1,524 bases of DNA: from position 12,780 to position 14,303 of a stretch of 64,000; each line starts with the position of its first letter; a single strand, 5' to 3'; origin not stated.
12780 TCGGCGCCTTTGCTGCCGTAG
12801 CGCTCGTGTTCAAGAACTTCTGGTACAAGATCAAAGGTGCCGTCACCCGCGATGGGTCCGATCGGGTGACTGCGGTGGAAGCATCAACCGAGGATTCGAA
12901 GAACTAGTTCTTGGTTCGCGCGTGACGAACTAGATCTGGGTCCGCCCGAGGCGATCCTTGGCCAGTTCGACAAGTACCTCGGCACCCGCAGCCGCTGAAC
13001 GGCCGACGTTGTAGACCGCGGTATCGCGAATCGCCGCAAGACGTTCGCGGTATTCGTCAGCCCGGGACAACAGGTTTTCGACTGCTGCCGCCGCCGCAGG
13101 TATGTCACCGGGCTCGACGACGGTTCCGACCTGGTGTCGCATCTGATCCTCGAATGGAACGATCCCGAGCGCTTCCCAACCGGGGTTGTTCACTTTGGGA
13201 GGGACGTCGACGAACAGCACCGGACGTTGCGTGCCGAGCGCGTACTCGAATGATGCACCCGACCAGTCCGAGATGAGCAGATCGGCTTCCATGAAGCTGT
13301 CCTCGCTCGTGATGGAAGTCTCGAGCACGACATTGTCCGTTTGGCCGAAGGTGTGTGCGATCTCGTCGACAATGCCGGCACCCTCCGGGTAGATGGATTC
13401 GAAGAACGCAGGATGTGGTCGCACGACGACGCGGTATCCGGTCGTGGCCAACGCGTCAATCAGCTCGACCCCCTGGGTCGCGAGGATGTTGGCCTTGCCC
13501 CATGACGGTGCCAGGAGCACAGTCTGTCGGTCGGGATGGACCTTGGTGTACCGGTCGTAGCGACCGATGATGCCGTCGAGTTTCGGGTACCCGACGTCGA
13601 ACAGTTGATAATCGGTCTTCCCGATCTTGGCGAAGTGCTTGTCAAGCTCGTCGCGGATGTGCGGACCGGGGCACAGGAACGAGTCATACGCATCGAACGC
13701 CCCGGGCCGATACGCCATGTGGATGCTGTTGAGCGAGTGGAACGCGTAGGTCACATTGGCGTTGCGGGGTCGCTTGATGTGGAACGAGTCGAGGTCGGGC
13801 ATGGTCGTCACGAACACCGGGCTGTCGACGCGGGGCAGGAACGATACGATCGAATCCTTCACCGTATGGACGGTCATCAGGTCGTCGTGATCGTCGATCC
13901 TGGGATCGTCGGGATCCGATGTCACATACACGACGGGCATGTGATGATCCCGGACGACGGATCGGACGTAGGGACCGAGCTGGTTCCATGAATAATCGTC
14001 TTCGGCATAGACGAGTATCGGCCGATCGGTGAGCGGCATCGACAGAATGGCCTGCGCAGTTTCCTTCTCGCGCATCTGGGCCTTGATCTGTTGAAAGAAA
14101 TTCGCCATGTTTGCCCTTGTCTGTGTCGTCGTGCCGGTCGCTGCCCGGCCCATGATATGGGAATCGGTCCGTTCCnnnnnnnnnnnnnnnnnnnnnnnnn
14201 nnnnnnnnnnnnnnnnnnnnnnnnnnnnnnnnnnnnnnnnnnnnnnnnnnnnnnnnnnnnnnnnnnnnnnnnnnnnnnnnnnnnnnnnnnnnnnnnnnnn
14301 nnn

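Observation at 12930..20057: Fom1/Fom2/FomC-like hydroxyethylphosphonate module operonic with a TagF-like transferase: candidate phosphonate teichoic-acid analogue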

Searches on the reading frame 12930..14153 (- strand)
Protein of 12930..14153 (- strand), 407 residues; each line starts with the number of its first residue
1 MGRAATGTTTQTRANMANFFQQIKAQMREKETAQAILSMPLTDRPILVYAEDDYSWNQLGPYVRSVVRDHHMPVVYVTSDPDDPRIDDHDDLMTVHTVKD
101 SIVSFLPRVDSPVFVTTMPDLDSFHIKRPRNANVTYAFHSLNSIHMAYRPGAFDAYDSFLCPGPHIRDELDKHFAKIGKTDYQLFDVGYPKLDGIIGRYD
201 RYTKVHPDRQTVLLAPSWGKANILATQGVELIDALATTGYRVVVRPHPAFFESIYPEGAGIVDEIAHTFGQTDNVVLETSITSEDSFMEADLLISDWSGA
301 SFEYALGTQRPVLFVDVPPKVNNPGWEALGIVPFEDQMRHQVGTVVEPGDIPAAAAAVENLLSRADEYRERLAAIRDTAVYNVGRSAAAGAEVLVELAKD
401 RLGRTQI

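Call 4: search_protein_families(library=pfam, proteins=[window:12930-14153:-])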
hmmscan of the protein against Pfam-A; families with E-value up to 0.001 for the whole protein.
window:12930-14153:- (407 aa): 1 family
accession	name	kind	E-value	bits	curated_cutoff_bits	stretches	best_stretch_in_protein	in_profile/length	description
PF04464.20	Glyphos_transf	-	1.4e-08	34.6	22.1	1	173-314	148-291/367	CDP-Glycerol:Poly(glycerophosphate) glycerophosphotransferase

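Call 8: search_protein_families(library=ncbifam, proteins=[window:12930-14153:-])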
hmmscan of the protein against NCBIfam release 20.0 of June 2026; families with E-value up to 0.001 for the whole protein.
window:12930-14153:- (407 aa): 0 families

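Call 16: find_homologous_proteins(query=window:12930-14153:-, max_evalue=0.00001)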
Query window:12930-14153:- (407 aa): 539 proteins with E <= 0.00001 among 8000 candidates; the best 120 are listed.
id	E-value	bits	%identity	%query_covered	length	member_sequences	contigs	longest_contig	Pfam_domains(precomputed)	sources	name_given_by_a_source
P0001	1.9e-264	895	100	96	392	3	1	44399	PF04464.21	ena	-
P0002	3.2e-177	607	68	90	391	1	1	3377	PF04464.21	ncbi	-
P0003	7.3e-177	606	68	94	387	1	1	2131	PF04464.21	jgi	jgi:YidC/Oxa1 family membrane protein insertase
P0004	9.6e-176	603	67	95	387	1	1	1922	PF04464.21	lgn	-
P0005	4.8e-175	600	66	95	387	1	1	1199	PF04464.21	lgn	-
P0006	1.9e-174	598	68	96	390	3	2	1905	PF04464.21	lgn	-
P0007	6.3e-174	597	67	91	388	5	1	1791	PF04464.21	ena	-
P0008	6.8e-173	593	66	95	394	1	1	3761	PF04464.21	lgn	-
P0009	8.6e-173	593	67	91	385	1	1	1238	PF04464.21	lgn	-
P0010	2.8e-172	591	65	91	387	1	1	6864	PF04464.21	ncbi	-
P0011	3.5e-171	588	65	95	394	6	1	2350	PF04464.21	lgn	-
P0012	2.1e-168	578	65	94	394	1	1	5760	-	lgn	-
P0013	2.4e-168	578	66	90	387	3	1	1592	PF04464.21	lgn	-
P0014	4.0e-167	574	64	94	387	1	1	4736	PF04464.21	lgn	-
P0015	1.8e-166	572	64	95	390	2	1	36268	PF04464.21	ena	-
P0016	7.3e-165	567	64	94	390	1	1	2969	PF04464.21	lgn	-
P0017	7.5e-160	550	61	95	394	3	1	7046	PF04464.21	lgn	-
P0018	1.7e-159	549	61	94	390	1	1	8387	PF04464.21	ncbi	ncbi:MAG: CDP-glycerol glycerophosphotransferase family protein [Acidimicrobiia bacterium]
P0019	1.4e-158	546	62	94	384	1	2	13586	PF04464.21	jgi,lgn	jgi:hypothetical protein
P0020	1.4e-157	543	59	94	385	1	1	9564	PF04464.21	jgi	jgi:hypothetical protein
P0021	8.6e-157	540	62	93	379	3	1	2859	PF04464.21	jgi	jgi:YidC/Oxa1 family membrane protein insertase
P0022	9.6e-157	540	63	91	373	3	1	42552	PF04464.21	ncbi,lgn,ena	-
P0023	4.2e-154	531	63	91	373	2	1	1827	PF04464.21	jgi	jgi:hypothetical protein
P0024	7.0e-152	524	57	95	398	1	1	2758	PF04464.21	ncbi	-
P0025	9.8e-150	517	57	94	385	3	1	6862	PF04464.21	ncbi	-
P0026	8.4e-149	514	58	94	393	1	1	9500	PF04464.21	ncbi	ncbi:MAG: CDP-glycerol glycerophosphotransferase family protein [Acidimicrobiia bacterium]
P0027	4.1e-145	502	59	95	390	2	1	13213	PF04464.21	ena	-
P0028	2.6e-144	499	59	93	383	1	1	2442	PF04464.21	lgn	-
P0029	6.3e-144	498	59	93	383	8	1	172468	PF04464.21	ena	-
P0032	1.4e-142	493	57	94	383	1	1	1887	PF04464.21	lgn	-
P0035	5.5e-141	488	59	91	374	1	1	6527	PF04464.21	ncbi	-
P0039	5.3e-137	475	57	90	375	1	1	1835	PF04464.21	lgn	-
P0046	1.3e-130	454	53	93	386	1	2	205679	-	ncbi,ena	-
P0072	4.5e-116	406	48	94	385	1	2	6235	PF04464.21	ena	-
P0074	2.2e-114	401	52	91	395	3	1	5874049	-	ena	-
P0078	1.7e-112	394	49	87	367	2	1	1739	PF04464.21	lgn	-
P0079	2.6e-112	394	47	93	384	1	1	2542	PF04464.21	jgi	jgi:YidC/Oxa1 family membrane protein insertase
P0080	1.2e-111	392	47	93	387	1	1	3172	PF04464.21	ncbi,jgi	-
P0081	1.5e-110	388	47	93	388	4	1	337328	PF04464.21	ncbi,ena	-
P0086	1.0e-106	375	46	94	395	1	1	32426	PF04464.21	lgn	-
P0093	1.6e-103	365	47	89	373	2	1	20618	PF04464.21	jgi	jgi:YidC/Oxa1 family membrane protein insertase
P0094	5.3e-102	360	45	93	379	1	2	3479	PF04464.21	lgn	-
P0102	4.7e-97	343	62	62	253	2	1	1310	PF04464.21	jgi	jgi:CDP-glycerol glycerophosphotransferase (TagB/SpsB family)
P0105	1.7e-96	342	43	93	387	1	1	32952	-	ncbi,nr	ncbi:MAG: hypothetical protein HY319_21180 [Armatimonadetes bacterium]|nr:hypothetical protein [Arma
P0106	1.7e-96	342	44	93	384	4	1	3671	PF04464.21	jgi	jgi:hypothetical protein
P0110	8.7e-96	339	44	92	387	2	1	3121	PF04464.21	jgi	-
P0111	1.1e-95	339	45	92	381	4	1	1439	PF04464.21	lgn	-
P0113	1.6e-95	338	41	94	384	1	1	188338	-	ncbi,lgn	ncbi:MAG: hypothetical protein ACLFWH_01890 [Actinomycetota bacterium]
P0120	1.0e-93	332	44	94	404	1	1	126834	PF04464.21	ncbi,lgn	ncbi:MAG: CDP-glycerol glycerophosphotransferase family protein [Planctomycetota bacterium]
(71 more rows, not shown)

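Call 17: find_encoding_contigs(protein=P0074, flank=10000, max_places=2)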
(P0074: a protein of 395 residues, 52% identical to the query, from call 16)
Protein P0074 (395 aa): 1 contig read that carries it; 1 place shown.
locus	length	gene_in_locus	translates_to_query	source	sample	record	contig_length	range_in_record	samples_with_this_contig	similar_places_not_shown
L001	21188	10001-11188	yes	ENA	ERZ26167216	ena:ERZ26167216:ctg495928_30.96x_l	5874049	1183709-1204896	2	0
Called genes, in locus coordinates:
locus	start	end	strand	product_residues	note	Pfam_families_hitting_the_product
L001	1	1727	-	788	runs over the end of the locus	PF12704:MacB_PCD (faint), PF02687:FtsX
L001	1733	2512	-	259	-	PF00005:ABC_tran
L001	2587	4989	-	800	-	PF04945:YHS, PF19335:HMBD, PF00122:E1-E2_ATPase, PF00702:Hydrolase, PF08282:Hydrolase_3 (faint)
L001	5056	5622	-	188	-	-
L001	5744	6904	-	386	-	PF00465:Fe-ADH, PF13685:Fe-ADH_2, PF25137:ADH_Fe_C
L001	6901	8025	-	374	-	PF02776:TPP_enzyme_N, PF02775:TPP_enzyme_C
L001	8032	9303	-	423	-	PF01467:CTP_transf_like, PF13714:PEP_mutase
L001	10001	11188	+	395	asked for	-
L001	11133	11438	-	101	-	-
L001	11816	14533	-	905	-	PF00330:Aconitase, PF00694:Aconitase_C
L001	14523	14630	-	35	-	-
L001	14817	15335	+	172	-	PF00132:Hexapep (weak), PF25087:GMPPB_C (faint), PF25084:LbH_EIF2B (weak), PF00132:Hexapep (weak), PF14602:Hexapep_2 (weak)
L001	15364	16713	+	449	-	PF13393:tRNA-synt_His, PF00587:tRNA-synt_2b, PF13393:tRNA-synt_His (weak), PF03129:HGTP_anticodon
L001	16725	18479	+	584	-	PF01336:tRNA_anti-codon, PF00152:tRNA-synt_2, PF02938:GAD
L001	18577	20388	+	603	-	PF02518:HATPase_c, PF13589:HATPase_c_3, PF01119:DNA_mis_repair, PF08676:MutL_C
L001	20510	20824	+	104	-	PF00216:Bac_DNA_binding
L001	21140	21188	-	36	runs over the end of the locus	-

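Call 18: find_encoding_contigs(protein=P0120, flank=10000, max_places=2)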
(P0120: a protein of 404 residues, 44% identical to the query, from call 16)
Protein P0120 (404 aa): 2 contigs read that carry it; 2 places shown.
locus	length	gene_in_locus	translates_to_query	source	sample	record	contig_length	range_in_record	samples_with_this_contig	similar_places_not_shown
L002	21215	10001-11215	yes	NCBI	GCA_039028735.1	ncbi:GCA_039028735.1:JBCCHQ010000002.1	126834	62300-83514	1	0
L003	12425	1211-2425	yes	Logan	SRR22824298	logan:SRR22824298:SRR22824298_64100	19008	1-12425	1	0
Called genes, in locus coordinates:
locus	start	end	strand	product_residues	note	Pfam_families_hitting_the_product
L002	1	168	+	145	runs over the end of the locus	PF10604:Polyketide_cyc2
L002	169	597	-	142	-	-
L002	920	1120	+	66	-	-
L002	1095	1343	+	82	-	PF00583:Acetyltransf_1 (weak), PF13508:Acetyltransf_7 (weak)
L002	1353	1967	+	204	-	PF05175:MTS (weak), PF13489:Methyltransf_23, PF03848:TehB (weak), PF01209:Ubie_methyltran (weak), PF13847:Methyltransf_31, PF08241:Methyltransf_11, PF08242:Methyltransf_12, PF13649:Methyltransf_25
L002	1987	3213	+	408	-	PF07690:MFS_1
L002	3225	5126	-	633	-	PF00005:ABC_tran, PF03193:RsgA_GTPase (faint), PF13555:AAA_29 (faint), PF13304:AAA_21 (weak), PF12848:ABC_tran_Xtn (weak), PF00005:ABC_tran, PF13191:AAA_16 (weak), PF16326:ABC_tran_CTD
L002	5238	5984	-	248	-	PF13578:Methyltransf_24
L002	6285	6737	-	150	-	-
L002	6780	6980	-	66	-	-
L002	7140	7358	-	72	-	-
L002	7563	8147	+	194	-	-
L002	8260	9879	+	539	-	PF00884:Sulfatase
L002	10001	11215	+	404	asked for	PF04464:Glyphos_transf (weak)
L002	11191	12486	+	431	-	PF01467:CTP_transf_like, PF13714:PEP_mutase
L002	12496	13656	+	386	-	PF02776:TPP_enzyme_N, PF02775:TPP_enzyme_C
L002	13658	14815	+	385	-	PF00465:Fe-ADH, PF13685:Fe-ADH_2, PF25137:ADH_Fe_C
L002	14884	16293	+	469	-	PF01551:Peptidase_M23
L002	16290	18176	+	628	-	PF03169:OPT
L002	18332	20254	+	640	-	PF00496:SBP_bac_5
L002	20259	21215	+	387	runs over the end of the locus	PF19300:BPD_transp_1_N (faint), PF00528:BPD_transp_1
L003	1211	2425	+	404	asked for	PF04464:Glyphos_transf (weak)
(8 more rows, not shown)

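Call 19: find_encoding_contigs(protein=P0105, flank=10000, max_places=2)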
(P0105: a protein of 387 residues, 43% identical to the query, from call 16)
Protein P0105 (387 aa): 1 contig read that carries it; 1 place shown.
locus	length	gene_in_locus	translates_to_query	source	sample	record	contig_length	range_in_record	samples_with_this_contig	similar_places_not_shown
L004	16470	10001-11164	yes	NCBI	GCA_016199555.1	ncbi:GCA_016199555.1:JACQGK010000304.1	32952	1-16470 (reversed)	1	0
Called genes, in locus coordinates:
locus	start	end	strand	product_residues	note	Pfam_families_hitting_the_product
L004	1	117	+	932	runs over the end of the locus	PF01871:AMMECR1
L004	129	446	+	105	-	-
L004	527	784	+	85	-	-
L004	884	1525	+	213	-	PF00677:Lum_binding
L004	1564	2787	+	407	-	PF00926:DHBP_synthase, PF00925:GTP_cyclohydro2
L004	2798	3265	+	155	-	PF00885:DMRL_synthase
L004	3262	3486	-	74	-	-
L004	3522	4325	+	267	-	PF13489:Methyltransf_23 (weak), PF01209:Ubie_methyltran (weak), PF05175:MTS (weak), PF13847:Methyltransf_31, PF08241:Methyltransf_11, PF08242:Methyltransf_12, PF13649:Methyltransf_25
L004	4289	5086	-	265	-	PF00483:NTP_transferase, PF12804:NTP_transf_3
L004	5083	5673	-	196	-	PF07722:Peptidase_C26, PF00117:GATase, PF07722:Peptidase_C26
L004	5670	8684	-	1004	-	PF01326:PPDK_N (weak), PF27448:Rph_4th (faint), PF00391:PEP-utilizers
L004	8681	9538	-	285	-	-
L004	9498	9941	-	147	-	-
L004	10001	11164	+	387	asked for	-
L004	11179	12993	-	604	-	PF00884:Sulfatase, PF01663:Phosphodiest (faint), PF16347:SGSH_C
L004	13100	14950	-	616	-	PF13091:PLDc_2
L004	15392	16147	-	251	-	PF05382:Amidase_5 (weak), PF00877:NLPC_P60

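Call 25: find_related_loci(query=A1, collection=genome_contigs, flank=10000)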
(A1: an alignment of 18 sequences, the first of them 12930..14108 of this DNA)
Query A1 (392 aa) in genome_contigs; peptide patterns used: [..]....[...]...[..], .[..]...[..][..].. (x = any residue, [..] = any of these).
77 stretches matched a pattern; 30 encode a relative of the query (tblastn E <= 1e-3); 29 distinct loci.
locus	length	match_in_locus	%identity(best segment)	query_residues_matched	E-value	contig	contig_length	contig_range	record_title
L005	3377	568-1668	68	1-367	0e+0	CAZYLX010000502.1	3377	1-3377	MAG TPA_asm: uncultured Acidimicrobiaceae bacterium isolate SRP155585_co2_68 genome assembly, contig: NODE_35264_length_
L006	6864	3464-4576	65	1-371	3e-174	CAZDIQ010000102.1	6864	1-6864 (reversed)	MAG TPA_asm: uncultured Acidimicrobiaceae bacterium isolate SRP344714_co2_149 genome assembly, contig: NODE_29136_length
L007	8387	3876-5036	60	1-387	4e-165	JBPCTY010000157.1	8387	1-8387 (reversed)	MAG: Acidimicrobiia bacterium isolate MAG_seacave_67 S1Ck127_14466775, whole genome shotgun sequence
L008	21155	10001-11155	64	1-385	2e-162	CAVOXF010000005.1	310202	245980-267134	MAG: uncultured Actinomycetota bacterium isolate MFD09964.bin.1.174 genome assembly, contig: contig_7986, whole genome s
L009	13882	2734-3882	60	1-383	4e-155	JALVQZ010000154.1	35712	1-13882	MAG: Acidimicrobiia bacterium isolate A3_metabat2_scaf2bin.085 A3_NODE_308_length_35712_cov_2.909316, whole genome shotg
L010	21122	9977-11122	57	1-382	5e-142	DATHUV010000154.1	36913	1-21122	MAG TPA_asm: Acidimicrobiia bacterium isolate SMAG_U16116 k141_1687014, whole genome shotgun sequence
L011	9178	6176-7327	56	3-386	3e-139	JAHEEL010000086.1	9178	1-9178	MAG: Actinomycetes bacterium isolate Ww271 NODE_19814_length_9178_cov_1.884178, whole genome shotgun sequence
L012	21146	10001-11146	54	1-382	1e-137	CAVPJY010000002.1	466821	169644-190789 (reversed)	MAG: uncultured Actinomycetes bacterium isolate MFD10007.bin.2.119 genome assembly, contig: contig_12122, whole genome s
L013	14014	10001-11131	53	3-379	2e-135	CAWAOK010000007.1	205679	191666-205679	MAG: uncultured Gaiellaceae bacterium isolate MFD02840.bin.2.267 genome assembly, contig: contig_19484, whole genome sho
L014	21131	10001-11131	51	6-382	1e-116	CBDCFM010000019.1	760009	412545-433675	MAG: Terriglobia bacterium isolate c54ba7f5-15f4-4a56-8061-a18d687d4eea genome assembly, contig: contig_19, whole genome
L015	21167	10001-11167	47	3-389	7e-115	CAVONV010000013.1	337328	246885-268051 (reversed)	MAG: uncultured Acidobacteriota bacterium isolate MFD09964.bin.1.111 genome assembly, contig: contig_39369, whole genome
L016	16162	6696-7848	69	1-390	5e-149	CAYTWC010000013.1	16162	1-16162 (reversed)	MAG TPA_asm: uncultured Acidimicrobiaceae bacterium isolate SRP334346_co1_33 genome assembly, contig: NODE_3049_length_1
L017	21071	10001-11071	47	21-382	4e-102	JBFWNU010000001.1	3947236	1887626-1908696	MAG: Vulcanimicrobiota bacterium isolate CA_2019_TPBF_12 NODE_1_length_3947236_cov_36.827453_TPBF, whole genome shotgun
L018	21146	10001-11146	44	1-381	2e-98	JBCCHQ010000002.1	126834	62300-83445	MAG: Planctomycetota bacterium isolate P01_B01_bin.70 k141_1574379_length_126834_cov_12.8625, whole genome shotgun seque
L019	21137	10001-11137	41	8-387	3e-98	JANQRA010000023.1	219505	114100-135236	MAG: Acidimicrobiia bacterium isolate IP29b_bin.45 k99_2698486, whole genome shotgun sequence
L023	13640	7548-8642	45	26-387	3e-94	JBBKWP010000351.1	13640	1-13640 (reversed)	MAG: Candidatus Xenobia bacterium isolate metabat_bins.273 k119_3822620, whole genome shotgun sequence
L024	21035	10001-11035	43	34-382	5e-84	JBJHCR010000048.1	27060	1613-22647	MAG: Vulcanimicrobiota bacterium isolate SF2967_J5348.metabat_sens.001 NODE_1795_length_27060_cov_1.201871, whole genome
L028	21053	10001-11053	33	29-382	3e-66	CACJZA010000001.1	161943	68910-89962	uncultured Alphaproteobacteria bacterium isolate AG-916-I08 genome assembly, contig: AG-916-I08_NODE_1, whole genome sho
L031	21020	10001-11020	37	29-371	1e-61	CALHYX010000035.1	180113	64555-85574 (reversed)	MAG: uncultured Acidimicrobiales bacterium isolate R2_Bin_MAXBIN__055_1 genome assembly, contig: c_000001401788, whole g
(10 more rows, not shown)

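Call 28: find_encoding_contigs(protein=P0113, flank=10000, max_places=1)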
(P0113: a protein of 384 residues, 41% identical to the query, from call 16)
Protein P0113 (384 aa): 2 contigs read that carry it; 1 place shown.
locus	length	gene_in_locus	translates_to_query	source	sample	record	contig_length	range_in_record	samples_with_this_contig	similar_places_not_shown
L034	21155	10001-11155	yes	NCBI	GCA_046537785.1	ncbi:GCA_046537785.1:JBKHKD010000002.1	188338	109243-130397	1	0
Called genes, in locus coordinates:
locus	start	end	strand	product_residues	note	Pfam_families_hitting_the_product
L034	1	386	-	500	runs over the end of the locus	PF07730:HisKA_3, PF02518:HATPase_c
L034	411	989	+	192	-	PF01121:CoaE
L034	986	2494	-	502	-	-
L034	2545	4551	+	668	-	PF00270:DEAD (faint), PF04851:ResIII, PF17757:UvrB_inter, PF27431:UvrB_3rd, PF00271:Helicase_C, PF12344:UvrB, PF02151:UVR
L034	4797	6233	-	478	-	PF00884:Sulfatase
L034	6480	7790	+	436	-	PF01467:CTP_transf_like, PF13714:PEP_mutase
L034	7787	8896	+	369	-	PF02776:TPP_enzyme_N, PF02775:TPP_enzyme_C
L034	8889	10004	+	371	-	PF00465:Fe-ADH, PF25137:ADH_Fe_C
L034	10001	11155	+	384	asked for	-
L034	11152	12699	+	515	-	PF00884:Sulfatase (weak)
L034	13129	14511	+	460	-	PF00535:Glycos_transf_2, PF13641:Glyco_tranf_2_3 (weak), PF13489:Methyltransf_23 (weak)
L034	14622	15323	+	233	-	PF00535:Glycos_transf_2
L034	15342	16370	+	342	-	PF01408:GFO_IDH_MocA, PF03447:NAD_binding_3 (weak), PF22725:GFO_IDH_MocA_C3, PF02894:GFO_IDH_MocA_C (faint)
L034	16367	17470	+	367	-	PF00155:Aminotran_1_2 (weak), PF01041:DegT_DnrJ_EryC1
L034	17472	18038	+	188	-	PF25084:LbH_EIF2B (weak), PF25087:GMPPB_C (faint), PF00132:Hexapep, PF14602:Hexapep_2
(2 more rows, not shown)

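Call 29: find_encoding_contigs(protein=P0046, flank=10000, max_places=1)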
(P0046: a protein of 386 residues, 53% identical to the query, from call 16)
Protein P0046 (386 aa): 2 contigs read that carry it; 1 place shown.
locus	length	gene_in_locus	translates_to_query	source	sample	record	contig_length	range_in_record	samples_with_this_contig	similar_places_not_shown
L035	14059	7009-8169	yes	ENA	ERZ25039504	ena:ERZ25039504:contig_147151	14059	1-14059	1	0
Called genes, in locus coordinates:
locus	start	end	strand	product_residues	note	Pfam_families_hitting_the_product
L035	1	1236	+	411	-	?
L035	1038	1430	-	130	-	-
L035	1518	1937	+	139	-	PF09594:GT87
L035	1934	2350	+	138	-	-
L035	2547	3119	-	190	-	PF05711:TylF, PF13578:Methyltransf_24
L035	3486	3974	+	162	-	PF01467:CTP_transf_like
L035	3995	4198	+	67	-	PF13714:PEP_mutase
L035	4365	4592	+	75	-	PF13714:PEP_mutase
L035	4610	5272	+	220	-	PF02776:TPP_enzyme_N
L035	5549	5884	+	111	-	PF02775:TPP_enzyme_C (weak)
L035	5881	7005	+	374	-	PF00465:Fe-ADH, PF13685:Fe-ADH_2, PF25137:ADH_Fe_C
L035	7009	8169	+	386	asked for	-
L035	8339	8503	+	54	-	-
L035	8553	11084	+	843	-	PF01663:Phosphodiest (faint), PF00884:Sulfatase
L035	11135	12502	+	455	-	PF13231:PMT_2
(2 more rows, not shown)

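Call 30: find_encoding_contigs(protein=P0029, flank=10000, max_places=1)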
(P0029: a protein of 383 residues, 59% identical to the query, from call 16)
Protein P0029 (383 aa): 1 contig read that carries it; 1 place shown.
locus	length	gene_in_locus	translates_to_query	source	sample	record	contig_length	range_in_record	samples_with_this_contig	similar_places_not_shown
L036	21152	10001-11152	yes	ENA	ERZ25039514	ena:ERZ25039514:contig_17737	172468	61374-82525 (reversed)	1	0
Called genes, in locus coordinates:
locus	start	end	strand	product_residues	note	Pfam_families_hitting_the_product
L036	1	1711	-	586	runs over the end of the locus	PF00535:Glycos_transf_2, PF13641:Glyco_tranf_2_3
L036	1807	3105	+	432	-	PF01467:CTP_transf_like, PF13714:PEP_mutase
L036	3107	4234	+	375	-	PF02776:TPP_enzyme_N, PF02775:TPP_enzyme_C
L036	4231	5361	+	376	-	PF00465:Fe-ADH, PF13685:Fe-ADH_2 (weak), PF25137:ADH_Fe_C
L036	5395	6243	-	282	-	PF01370:Epimerase, PF04321:RmlD_sub_bind, PF16363:GDP_Man_Dehyd (weak)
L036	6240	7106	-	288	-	PF00483:NTP_transferase, PF12804:NTP_transf_3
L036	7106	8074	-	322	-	PF01073:3Beta_HSD, PF01370:Epimerase, PF02719:Polysacc_synt_2, PF04321:RmlD_sub_bind, PF07993:NAD_binding_4 (weak), PF13460:NAD_binding_10, PF16363:GDP_Man_Dehyd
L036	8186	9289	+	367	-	PF01757:Acyl_transf_3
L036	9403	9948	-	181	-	PF00908:dTDP_sugar_isom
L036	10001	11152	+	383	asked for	PF04464:Glyphos_transf (faint)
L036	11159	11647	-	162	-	-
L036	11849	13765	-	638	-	PF00884:Sulfatase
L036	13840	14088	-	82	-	-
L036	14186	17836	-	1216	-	PF00534:Glycos_transf_1, PF13692:Glyco_trans_1_4, PF20706:GT4-conflict (weak), PF07021:MetW, PF13489:Methyltransf_23, PF08241:Methyltransf_11, PF08242:Methyltransf_12, PF13649:Methyltransf_25, +1 more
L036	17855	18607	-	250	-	PF13604:AAA_30 (faint), PF13555:AAA_29 (faint), PF00005:ABC_tran, PF13304:AAA_21 (faint)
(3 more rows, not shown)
